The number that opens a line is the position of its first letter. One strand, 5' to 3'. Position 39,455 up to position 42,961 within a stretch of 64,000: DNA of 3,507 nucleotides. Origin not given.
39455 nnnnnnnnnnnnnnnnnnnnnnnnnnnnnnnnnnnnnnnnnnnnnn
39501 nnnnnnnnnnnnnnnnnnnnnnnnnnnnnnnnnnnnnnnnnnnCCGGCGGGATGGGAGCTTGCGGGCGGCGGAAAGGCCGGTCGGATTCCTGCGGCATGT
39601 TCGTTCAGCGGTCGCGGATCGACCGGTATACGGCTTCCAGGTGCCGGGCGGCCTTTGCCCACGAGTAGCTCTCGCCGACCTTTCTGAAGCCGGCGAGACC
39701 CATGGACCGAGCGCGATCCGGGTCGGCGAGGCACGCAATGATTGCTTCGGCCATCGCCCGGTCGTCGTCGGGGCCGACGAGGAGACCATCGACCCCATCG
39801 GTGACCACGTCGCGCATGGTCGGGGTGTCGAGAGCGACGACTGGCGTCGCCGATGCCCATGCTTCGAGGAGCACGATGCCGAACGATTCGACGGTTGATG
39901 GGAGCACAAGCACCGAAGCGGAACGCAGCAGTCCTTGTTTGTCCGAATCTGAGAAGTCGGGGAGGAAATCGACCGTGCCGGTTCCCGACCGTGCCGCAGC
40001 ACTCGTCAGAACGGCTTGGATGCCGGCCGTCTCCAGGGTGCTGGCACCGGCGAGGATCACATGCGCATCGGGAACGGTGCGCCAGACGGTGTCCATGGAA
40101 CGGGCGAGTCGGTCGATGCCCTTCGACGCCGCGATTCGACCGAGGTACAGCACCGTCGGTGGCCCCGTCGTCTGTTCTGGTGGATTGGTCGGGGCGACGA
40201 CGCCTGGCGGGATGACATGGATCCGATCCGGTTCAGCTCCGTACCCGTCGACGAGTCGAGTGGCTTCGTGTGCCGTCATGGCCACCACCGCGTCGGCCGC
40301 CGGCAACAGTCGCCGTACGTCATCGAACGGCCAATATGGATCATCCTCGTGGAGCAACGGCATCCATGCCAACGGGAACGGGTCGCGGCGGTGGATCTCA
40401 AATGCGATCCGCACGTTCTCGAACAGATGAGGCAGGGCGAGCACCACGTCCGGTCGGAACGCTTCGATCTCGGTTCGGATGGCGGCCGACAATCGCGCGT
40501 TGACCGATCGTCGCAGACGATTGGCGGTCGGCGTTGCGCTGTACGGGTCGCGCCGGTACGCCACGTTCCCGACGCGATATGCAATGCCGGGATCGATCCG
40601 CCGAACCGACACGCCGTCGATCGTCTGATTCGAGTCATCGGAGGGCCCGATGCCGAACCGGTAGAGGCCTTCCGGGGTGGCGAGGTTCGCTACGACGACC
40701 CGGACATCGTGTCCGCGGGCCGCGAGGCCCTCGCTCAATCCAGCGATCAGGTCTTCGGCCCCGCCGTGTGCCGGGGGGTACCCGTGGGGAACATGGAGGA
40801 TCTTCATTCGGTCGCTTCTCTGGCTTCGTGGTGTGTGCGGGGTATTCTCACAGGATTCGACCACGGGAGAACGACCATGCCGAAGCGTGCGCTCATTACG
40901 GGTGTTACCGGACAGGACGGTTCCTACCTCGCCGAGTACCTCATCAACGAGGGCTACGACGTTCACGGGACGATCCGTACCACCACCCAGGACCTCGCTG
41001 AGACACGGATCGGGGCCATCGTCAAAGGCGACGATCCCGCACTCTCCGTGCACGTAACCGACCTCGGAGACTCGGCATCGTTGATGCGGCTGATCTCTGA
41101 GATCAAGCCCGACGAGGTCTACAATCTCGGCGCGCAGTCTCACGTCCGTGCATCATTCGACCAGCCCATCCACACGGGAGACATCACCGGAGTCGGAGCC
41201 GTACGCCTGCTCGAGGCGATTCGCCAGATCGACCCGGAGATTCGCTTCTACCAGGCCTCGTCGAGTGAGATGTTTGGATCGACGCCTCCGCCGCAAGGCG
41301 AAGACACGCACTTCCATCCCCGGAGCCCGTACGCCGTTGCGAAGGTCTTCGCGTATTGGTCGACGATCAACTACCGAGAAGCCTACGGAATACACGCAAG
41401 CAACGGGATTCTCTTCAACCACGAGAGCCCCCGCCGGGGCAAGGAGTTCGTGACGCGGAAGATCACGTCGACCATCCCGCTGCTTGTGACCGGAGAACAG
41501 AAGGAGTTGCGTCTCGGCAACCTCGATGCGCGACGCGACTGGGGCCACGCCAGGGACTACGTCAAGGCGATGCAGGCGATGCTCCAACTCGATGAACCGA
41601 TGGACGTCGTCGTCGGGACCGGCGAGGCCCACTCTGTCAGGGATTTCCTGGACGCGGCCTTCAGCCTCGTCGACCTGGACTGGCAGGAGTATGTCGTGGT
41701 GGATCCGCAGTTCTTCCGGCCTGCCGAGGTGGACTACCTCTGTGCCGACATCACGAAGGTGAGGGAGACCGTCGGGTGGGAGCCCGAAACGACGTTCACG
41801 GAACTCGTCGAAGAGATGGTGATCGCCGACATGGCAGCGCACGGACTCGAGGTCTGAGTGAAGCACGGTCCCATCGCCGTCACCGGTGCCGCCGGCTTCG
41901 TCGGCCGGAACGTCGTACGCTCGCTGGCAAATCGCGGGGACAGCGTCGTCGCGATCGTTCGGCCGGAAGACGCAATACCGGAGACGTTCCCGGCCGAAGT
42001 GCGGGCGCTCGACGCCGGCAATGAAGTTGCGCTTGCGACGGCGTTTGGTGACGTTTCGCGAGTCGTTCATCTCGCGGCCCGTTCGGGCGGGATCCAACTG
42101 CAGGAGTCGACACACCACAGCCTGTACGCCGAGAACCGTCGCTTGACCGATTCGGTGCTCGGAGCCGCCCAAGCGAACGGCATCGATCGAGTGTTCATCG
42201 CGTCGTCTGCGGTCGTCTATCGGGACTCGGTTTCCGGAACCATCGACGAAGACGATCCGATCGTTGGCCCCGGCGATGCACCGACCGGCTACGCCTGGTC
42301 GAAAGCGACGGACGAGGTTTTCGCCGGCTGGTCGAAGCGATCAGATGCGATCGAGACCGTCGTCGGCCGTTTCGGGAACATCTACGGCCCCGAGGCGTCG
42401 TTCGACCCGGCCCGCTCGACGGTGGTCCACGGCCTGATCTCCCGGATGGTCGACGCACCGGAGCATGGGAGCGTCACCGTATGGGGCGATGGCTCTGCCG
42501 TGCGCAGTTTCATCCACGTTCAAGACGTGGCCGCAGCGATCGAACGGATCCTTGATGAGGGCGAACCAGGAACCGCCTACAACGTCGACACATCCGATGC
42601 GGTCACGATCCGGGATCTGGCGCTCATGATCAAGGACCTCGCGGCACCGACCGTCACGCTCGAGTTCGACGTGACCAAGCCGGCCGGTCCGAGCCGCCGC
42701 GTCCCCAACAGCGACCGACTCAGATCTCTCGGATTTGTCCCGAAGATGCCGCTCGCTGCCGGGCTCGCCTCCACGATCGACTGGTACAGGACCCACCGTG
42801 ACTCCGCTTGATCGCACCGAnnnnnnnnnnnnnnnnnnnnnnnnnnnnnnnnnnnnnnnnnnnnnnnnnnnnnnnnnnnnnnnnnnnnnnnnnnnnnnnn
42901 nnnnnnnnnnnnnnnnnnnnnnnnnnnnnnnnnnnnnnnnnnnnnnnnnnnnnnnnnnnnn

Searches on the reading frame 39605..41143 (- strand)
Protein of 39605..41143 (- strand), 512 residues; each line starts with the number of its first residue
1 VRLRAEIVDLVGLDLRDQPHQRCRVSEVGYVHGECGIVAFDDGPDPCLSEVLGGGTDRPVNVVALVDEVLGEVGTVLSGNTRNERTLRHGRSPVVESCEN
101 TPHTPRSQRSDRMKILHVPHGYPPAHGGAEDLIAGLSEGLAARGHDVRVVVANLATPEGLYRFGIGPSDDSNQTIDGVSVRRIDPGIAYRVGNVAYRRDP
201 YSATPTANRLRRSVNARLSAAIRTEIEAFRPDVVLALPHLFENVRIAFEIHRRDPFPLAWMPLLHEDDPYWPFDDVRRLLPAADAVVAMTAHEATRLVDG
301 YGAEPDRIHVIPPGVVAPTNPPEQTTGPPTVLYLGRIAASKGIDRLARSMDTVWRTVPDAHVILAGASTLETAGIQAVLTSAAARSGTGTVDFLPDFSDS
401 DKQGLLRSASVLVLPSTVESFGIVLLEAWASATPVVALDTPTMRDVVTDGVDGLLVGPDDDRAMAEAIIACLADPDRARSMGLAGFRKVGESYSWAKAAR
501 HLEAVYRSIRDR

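Call 36: search_protein_families(library=pfam, proteins=[window:39605-41143:-], max_evalue=0.1)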
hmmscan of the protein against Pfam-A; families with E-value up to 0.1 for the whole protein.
window:39605-41143:- (512 aa): 7 families
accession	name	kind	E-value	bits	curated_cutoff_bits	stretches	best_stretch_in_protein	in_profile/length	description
PF00534.26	Glycos_transf_1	-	2.2e-30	105.9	26.4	1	326-483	13-167/172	Glycosyl transferases group 1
PF13692.12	Glyco_trans_1_4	-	1.4e-28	100.4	27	1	329-474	2-142/142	Glycosyl transferases group 1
PF20706.3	GT4-conflict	-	2.9e-21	76.4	26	1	277-502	141-385/385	Family 4 Glycosyltransferase in conflict systems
PF13439.12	Glyco_transf_4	-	8.3e-16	58.9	28.5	1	127-315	2-166/170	Glycosyltransferase Family 4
PF13579.12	Glyco_trans_4_4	-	2.4e-11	44.7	29.7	1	127-314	1-158/158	Glycosyl transferase 4-like domain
PF13524.12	Glyco_trans_1_2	-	2.5e-07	31.2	25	1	423-503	65-143/144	Glycosyl transferase-like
PF08323.17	Glyco_transf_5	-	0.018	15.2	22.7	1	114-209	1-110/239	Starch synthase catalytic domain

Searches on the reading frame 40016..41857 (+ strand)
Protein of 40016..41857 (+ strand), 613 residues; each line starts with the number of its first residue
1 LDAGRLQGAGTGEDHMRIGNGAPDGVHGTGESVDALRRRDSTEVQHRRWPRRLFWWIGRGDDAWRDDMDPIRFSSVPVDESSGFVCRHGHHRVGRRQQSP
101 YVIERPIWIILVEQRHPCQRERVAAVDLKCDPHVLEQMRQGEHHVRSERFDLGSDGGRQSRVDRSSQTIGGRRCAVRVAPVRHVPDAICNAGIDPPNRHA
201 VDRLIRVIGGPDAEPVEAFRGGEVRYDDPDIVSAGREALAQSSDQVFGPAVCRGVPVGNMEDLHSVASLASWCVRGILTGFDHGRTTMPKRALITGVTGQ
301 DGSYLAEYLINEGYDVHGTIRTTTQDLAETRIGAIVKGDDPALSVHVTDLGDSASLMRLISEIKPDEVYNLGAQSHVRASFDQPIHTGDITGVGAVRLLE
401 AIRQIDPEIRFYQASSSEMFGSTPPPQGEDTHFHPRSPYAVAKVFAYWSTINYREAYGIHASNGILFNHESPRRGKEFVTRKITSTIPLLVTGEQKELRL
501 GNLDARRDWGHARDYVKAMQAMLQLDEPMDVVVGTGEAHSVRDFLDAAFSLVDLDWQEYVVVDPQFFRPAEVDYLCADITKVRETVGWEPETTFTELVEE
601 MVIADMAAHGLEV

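Call 10: search_protein_families(library=pfam, proteins=[window:40016-41857:+], max_evalue=0.001)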
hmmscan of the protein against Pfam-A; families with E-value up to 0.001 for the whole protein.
window:40016-41857:+ (613 aa): 3 families
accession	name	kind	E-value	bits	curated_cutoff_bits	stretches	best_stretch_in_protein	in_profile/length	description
PF16363.11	GDP_Man_Dehyd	-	1.5e-121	406.3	27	1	293-601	1-332/332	GDP-mannose 4,6 dehydratase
PF01370.27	Epimerase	-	4.1e-63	213.4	20.9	1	292-534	1-240/240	NAD dependent epimerase/dehydratase family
PF04321.23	RmlD_sub_bind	-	3.7e-06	26.7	27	1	291-443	2-129/287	RmlD substrate binding domain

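Call 14: search_protein_families(library=ncbifam, proteins=[window:40016-41857:+], max_evalue=0.001)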
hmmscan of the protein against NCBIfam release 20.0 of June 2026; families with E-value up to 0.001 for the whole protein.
window:40016-41857:+ (613 aa): 11 families
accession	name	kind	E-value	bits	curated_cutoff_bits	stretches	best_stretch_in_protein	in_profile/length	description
TIGR01472.1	gmd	equivalog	4.2e-128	427.3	415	1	290-607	1-340/342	GDP-mannose 4,6-dehydratase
TIGR01181.1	dTDP_gluc_dehyt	equivalog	4.1e-25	88.5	365.1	1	292-601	2-307/321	dTDP-glucose 4,6-dehydratase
TIGR04180.1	EDH_00030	hypoth_equivalog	9.9e-24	83.9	475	1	293-592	2-296/297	NAD-dependent 4,6-dehydratase LegB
TIGR02622.1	CDP_4_6_dhtase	equivalog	2.2e-19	69.8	278.45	1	290-406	5-119/352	CDP-glucose 4,6-dehydratase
TIGR01179.1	galE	equivalog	1.5e-14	53.6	262.3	1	292-598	2-318/332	UDP-glucose 4-epimerase GalE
NF007582.0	PRK10217.1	equivalog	2.5e-13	49.8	698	1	290-526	2-243/355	dTDP-glucose 4,6-dehydratase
NF007490.0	PRK10084.1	subfamily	5.3e-11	42.1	649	1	292-596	3-325/361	dTDP-glucose 4,6-dehydratase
NF043036.1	ErythonDh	equivalog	3.5e-10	39.6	325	1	292-446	3-156/321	D-erythronate dehydrogenase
NF011728.1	PRK15181.1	equivalog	9.4e-07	28.1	760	1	288-596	14-328/348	Vi polysaccharide biosynthesis UDP-N-acetylglucosaminuronic acid C-4 epimerase TviC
TIGR02197.1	heptose_epim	equivalog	0.0002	20.6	274.6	0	406-601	104-309/316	ADP-glyceromanno-heptose 6-epimerase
NF007956.0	PRK10675.1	subfamily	0.00051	19.3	394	0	291-444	2-154/338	UDP-glucose 4-epimerase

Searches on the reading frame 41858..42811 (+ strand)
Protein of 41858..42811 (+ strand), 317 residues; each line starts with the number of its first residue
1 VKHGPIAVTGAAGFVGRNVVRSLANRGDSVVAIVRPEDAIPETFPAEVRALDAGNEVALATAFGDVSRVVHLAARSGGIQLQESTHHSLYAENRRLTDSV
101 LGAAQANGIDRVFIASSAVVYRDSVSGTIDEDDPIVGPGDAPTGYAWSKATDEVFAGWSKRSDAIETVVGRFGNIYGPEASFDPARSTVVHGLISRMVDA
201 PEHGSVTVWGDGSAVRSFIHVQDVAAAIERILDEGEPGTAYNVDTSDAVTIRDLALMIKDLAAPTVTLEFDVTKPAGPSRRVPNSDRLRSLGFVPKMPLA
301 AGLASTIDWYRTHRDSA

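Call 10: search_protein_families(library=pfam, proteins=[window:41858-42811:+], max_evalue=0.001)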
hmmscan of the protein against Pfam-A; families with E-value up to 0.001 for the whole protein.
window:41858-42811:+ (317 aa): 7 families
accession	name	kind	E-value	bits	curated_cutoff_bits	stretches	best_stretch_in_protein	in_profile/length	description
PF01370.27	Epimerase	-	8.8e-41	140.3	20.9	1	6-243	1-239/240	NAD dependent epimerase/dehydratase family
PF16363.11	GDP_Man_Dehyd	-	2.1e-21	77.2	27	1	8-255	2-259/332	GDP-mannose 4,6 dehydratase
PF13460.12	NAD_binding_10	-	3.3e-13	50.3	27.2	1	10-130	1-110/184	NAD(P)H-binding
PF01073.25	3Beta_HSD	-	1.7e-07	31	22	1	7-227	1-224/280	3-beta hydroxysteroid dehydrogenase/isomerase family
PF07993.18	NAD_binding_4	-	2.2e-07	30.7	20.1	0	63-183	86-210/258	Male sterility protein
PF04321.23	RmlD_sub_bind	-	0.00011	21.8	27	1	6-134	3-118/287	RmlD substrate binding domain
PF02719.21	Polysacc_synt_2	-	0.00042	20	20.2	0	159-262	153-247/293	Polysaccharide biosynthesis protein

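Call 14: search_protein_families(library=ncbifam, proteins=[window:41858-42811:+], max_evalue=0.001)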
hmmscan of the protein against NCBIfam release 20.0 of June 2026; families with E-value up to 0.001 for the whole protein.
window:41858-42811:+ (317 aa): 23 families
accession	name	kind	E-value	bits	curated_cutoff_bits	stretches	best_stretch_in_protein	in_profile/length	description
NF047922.1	GDPFucSynFcl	equivalog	1.1e-37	130.2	500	1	6-315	5-306/308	GDP-L-fucose synthase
TIGR01181.1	dTDP_gluc_dehyt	equivalog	1.1e-22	80.5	365.1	1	6-315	2-316/321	dTDP-glucose 4,6-dehydratase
TIGR02197.1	heptose_epim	equivalog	4.6e-21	75.3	274.6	1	6-262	1-260/316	ADP-glyceromanno-heptose 6-epimerase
TIGR01179.1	galE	equivalog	5.9e-21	74.6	262.3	1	6-315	2-330/332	UDP-glucose 4-epimerase GalE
TIGR03466.1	HpnA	hypoth_equivalog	5.6e-20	71.5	367.65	1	7-262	4-246/327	hopanoid-associated sugar epimerase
TIGR04180.1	EDH_00030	hypoth_equivalog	6.2e-16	58.3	475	1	7-273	2-267/297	NAD-dependent 4,6-dehydratase LegB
TIGR01777.1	yfcH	hypoth_equivalog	1.2e-15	57.9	207.35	1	6-258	1-237/292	TIGR01777 family oxidoreductase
NF058621.1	DiazavRedAvaA7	equivalog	4.3e-15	56.1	400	1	6-264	3-251/304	3-diazoavenalumate denitrifying reductase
NF042422.1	oxyalk_red_OleD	equivalog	1.2e-13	51.2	580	1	6-266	3-255/329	2-alkyl-3-oxoalkanoate reductase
NF007490.0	PRK10084.1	subfamily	8.1e-12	44.8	649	1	144-312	166-336/361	dTDP-glucose 4,6-dehydratase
TIGR01746.1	Thioester-redct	subfamily_domain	4.6e-11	42.6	213.35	1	65-265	88-284/371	thioester reductase domain-containing protein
NF052578.1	StrlDmthSdmBMthl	equivalog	5.3e-11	42.8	600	1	8-260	5-243/328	sterol demethylase protein SdmB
NF050030.1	thlkprotThyD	equivalog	6.6e-11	41.9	400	1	6-259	3-247/305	thylakoid membrane protein ThyD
NF042423.1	oxyalk_red_Shew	equivalog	9.8e-11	41.3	580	1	6-181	11-180/331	2-alkyl-3-oxoalkanoate reductase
NF007582.0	PRK10217.1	equivalog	1.1e-09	37.9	698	1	142-311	157-332/355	dTDP-glucose 4,6-dehydratase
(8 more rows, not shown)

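Call 16: search_solved_structures(query=window:41858-42811:+, max_evalue=0.00001)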
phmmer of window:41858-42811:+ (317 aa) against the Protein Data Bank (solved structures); distinct sequences matched with E-value up to 0.00001: 73 (the best 60 are shown).
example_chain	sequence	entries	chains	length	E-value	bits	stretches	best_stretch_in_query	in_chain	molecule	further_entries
1bws_A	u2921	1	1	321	2.3e-25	93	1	6-315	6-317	PROTEIN (GDP-4-KETO-6-DEOXY-D-MANNOSE EPIMERASE/REDUCTASE)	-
7ll6_A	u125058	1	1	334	5.9e-25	91.7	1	69-306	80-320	GDP-L-fucose synthase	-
8du0_A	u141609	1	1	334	5.9e-25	91.7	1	69-306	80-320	GDP-L-fucose synthase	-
1bsv_A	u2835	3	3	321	8.4e-25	91.2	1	6-315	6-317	PROTEIN (GDP-FUCOSE SYNTHETASE) | GDP-FUCOSE SYNTHETASE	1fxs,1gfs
1e6u_A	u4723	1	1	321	1e-24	90.9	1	6-315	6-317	GDP-FUCOSE SYNTHETASE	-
1e7s_A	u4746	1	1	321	1.8e-24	90.2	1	6-315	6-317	GDP-FUCOSE SYNTHETASE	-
2c5e_A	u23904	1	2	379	2e-24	90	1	6-312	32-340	GDP-MANNOSE-3', 5'-EPIMERASE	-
1e7q_A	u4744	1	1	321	2.4e-24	89.7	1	6-315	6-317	GDP-FUCOSE SYNTHETASE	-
2c59_A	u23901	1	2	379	2.8e-24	89.5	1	6-312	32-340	GDP-MANNOSE-3', 5'-EPIMERASE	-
1e7r_A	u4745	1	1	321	4.2e-24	88.9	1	6-315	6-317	GDP-FUCOSE SYNTHETASE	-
2c54_A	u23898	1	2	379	6.2e-24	88.4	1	6-312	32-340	GDP-MANNOSE-3', 5'-EPIMERASE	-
2c5a_A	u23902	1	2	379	9.4e-24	87.8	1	6-312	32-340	GDP-MANNOSE-3', 5'-EPIMERASE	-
6kv9_A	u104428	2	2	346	1.1e-23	87.6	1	3-312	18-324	MoeE5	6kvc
8sg0_A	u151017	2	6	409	3.6e-23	85.8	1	6-312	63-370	GDP-mannose 3,5-epimerase | GDP-mannose 3,5 epimerase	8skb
6wjb_A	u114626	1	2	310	7.5e-22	81.5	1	6-289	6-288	NAD-dependent epimerase/dehydratase family protein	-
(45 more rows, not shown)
